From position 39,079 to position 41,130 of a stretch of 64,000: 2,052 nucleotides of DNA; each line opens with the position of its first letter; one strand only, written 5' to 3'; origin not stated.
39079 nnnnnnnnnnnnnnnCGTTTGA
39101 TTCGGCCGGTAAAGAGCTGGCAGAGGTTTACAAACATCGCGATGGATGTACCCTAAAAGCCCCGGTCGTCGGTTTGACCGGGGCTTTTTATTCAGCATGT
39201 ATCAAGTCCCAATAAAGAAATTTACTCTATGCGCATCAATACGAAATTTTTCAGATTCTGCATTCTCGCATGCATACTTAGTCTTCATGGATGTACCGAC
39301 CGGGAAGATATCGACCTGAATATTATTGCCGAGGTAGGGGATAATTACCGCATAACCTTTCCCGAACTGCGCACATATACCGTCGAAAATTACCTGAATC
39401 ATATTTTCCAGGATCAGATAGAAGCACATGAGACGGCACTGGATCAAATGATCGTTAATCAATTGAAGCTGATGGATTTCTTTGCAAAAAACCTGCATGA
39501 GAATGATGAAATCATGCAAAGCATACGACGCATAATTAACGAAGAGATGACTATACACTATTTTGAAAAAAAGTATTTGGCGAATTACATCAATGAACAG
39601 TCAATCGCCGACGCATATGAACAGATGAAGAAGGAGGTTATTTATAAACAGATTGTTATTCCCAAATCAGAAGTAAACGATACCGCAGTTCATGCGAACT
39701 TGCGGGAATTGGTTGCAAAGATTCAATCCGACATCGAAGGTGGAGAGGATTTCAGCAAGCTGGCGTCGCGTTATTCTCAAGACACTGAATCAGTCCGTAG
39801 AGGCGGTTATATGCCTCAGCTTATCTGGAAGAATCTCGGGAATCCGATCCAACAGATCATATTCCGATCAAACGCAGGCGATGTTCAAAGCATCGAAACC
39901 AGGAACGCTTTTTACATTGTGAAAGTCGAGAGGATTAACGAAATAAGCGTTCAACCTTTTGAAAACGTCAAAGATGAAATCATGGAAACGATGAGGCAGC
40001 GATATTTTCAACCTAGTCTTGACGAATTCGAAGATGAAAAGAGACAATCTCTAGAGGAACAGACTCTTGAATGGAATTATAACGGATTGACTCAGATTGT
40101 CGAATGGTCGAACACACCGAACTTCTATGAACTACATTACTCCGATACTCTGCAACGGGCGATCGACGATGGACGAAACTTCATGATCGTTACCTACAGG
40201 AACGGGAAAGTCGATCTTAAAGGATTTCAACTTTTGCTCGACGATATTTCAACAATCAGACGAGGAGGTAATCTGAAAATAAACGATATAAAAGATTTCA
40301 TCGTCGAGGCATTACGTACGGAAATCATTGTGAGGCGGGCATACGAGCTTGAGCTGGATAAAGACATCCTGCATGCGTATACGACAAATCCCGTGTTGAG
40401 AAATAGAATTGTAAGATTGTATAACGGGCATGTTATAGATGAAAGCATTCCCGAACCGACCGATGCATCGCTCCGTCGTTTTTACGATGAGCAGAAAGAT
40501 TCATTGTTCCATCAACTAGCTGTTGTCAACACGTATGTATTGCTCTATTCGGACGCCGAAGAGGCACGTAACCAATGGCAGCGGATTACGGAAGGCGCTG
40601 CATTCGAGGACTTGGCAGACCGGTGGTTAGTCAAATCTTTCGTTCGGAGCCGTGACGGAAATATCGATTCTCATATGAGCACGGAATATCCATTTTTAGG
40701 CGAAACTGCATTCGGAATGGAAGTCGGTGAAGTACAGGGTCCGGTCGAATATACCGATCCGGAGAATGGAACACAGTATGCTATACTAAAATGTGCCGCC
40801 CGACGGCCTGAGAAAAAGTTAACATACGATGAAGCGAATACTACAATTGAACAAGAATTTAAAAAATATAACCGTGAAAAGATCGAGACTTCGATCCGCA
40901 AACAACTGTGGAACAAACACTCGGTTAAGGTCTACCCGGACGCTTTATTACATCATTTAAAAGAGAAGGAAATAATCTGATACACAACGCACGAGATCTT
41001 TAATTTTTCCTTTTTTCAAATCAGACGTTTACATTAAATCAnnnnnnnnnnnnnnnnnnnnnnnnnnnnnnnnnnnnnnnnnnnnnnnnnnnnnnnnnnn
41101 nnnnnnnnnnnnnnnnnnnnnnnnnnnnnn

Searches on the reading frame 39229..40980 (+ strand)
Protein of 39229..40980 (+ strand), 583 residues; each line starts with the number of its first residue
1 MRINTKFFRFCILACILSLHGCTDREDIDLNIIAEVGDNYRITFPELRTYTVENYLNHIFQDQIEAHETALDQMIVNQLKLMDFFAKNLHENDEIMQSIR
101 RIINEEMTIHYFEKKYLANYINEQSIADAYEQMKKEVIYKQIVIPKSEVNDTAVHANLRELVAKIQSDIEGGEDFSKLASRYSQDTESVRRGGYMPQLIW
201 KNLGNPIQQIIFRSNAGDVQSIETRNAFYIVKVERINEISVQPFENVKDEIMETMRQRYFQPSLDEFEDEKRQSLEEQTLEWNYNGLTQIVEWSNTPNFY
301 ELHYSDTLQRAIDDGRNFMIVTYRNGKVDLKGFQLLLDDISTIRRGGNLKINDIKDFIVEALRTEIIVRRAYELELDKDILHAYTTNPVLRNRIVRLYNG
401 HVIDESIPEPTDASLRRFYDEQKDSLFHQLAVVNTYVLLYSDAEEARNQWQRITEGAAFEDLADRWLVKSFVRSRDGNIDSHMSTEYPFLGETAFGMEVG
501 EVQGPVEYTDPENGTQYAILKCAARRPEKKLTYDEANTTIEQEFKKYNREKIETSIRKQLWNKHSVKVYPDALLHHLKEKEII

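Call 3: search_protein_families(library=pfam, proteins=[window:39229-40980:+], max_evalue=0.01)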
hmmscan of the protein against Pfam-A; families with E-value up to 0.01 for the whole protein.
window:39229-40980:+ (583 aa): 3 families
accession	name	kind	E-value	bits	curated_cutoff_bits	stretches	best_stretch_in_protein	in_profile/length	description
PF13145.12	Rotamase_2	-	7.4e-18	66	27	2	410-536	1-119/121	PPIC-type PPIASE domain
PF00639.27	Rotamase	-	1.4e-13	52.1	21.7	1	150-234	10-96/97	PPIC-type PPIASE domain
PF13616.12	Rotamase_3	-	1.2e-12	48.8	22.5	1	132-234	11-113/116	PPIC-type PPIASE domain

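Call 77: search_solved_structures(query=window:39229-40980:+, max_evalue=0.01)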
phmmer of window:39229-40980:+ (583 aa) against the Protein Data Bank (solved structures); distinct sequences matched with E-value up to 0.01: 3.
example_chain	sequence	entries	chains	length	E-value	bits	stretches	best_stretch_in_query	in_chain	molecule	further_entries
6vj6_A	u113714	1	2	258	9.2e-05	24.6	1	143-262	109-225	Peptidylprolyl isomerase (PrsA)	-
6vj4_A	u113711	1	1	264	0.00044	22.4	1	422-546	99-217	Peptidylprolyl isomerase PrsA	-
2pv3_A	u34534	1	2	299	0.0081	18.2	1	96-274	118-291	Chaperone surA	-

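Call 79: search_protein_families(library=ncbifam, proteins=[window:39229-40980:+], max_evalue=0.001)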
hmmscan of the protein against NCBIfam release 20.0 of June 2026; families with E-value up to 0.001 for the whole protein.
window:39229-40980:+ (583 aa): 8 families
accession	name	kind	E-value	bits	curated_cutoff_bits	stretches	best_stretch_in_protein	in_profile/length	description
NF000809.0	PRK00059.1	equivalog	7.3e-16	58.5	303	2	79-259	131-310/336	peptidylprolyl isomerase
NF002824.0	PRK02998.1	subfamily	3.2e-12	46.4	360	1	160-269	146-254/283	peptidylprolyl isomerase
NF002827.0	PRK03002.1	equivalog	5.8e-12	45.2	343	2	134-256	121-243/285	peptidylprolyl isomerase PrsA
NF008054.0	PRK10788.1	equivalog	1.1e-10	40.9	493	1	165-258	287-380/626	peptidylprolyl isomerase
NF002846.0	PRK03095.1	equivalog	8.5e-08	32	361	1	149-261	133-245/287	peptidylprolyl isomerase PrsA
TIGR02933.1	nifM_nitrog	equivalog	2.6e-06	27.5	168.2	0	368-550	60-245/256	nitrogen fixation protein NifM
NF008038.0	PRK10770.1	equivalog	3.2e-06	26.2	394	1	103-236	146-273/431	peptidylprolyl isomerase SurA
NF003356.0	PRK04405.1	subfamily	0.00018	20.7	339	0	106-219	103-217/299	peptidylprolyl isomerase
